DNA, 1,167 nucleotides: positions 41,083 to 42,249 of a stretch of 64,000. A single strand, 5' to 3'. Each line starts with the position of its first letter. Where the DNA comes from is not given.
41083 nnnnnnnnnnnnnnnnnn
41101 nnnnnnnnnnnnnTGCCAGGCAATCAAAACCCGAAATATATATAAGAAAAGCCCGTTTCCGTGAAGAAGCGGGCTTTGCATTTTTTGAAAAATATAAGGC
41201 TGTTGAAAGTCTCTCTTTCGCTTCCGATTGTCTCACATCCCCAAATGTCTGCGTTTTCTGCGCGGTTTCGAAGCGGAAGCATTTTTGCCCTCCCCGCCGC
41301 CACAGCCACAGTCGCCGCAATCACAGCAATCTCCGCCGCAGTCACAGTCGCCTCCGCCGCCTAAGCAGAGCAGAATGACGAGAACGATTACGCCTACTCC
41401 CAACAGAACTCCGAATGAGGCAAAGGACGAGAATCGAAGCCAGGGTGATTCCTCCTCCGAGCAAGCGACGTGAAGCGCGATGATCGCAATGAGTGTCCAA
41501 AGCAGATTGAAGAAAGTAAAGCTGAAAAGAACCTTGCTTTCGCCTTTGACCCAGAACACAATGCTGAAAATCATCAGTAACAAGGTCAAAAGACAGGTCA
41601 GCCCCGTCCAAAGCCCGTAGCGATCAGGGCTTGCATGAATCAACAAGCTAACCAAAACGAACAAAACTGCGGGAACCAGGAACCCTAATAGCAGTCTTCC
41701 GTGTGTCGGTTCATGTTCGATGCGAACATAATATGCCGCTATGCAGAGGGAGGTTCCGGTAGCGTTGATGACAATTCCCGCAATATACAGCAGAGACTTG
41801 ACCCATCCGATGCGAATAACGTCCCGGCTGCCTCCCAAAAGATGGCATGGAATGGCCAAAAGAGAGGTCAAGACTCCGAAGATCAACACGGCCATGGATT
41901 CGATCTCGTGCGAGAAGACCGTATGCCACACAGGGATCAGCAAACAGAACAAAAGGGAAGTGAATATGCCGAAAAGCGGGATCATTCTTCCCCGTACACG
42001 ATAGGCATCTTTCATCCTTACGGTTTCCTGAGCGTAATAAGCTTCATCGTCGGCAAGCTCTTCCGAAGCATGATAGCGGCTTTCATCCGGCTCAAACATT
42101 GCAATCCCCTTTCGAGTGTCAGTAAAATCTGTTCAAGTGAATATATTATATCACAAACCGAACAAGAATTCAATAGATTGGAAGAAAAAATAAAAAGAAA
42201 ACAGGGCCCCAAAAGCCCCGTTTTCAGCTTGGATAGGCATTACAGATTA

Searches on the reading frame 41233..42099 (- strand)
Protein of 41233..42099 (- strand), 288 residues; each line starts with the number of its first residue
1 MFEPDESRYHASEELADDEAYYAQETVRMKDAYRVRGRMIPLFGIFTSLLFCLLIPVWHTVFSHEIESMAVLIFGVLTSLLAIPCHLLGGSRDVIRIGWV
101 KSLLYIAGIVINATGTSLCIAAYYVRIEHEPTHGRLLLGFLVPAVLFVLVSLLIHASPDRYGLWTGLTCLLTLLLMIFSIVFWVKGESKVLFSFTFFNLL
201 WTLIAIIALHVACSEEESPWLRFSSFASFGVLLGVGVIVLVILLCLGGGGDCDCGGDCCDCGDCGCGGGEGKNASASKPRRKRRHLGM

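Call 18: search_protein_families(library=pfam, proteins=[window:41233-42099:-], max_evalue=0.01)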
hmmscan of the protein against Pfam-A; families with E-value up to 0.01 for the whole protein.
window:41233-42099:- (288 aa): 1 family
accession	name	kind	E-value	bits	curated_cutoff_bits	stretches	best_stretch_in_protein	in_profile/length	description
PF19814.4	DUF6297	-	0.00013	21.3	29.8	1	136-245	59-169/375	Family of unknown function (DUF6297)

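Call 74: search_protein_families(library=ncbifam, proteins=[window:41233-42099:-], max_evalue=0.01)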
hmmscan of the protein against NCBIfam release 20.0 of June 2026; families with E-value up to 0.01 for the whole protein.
window:41233-42099:- (288 aa): 0 families
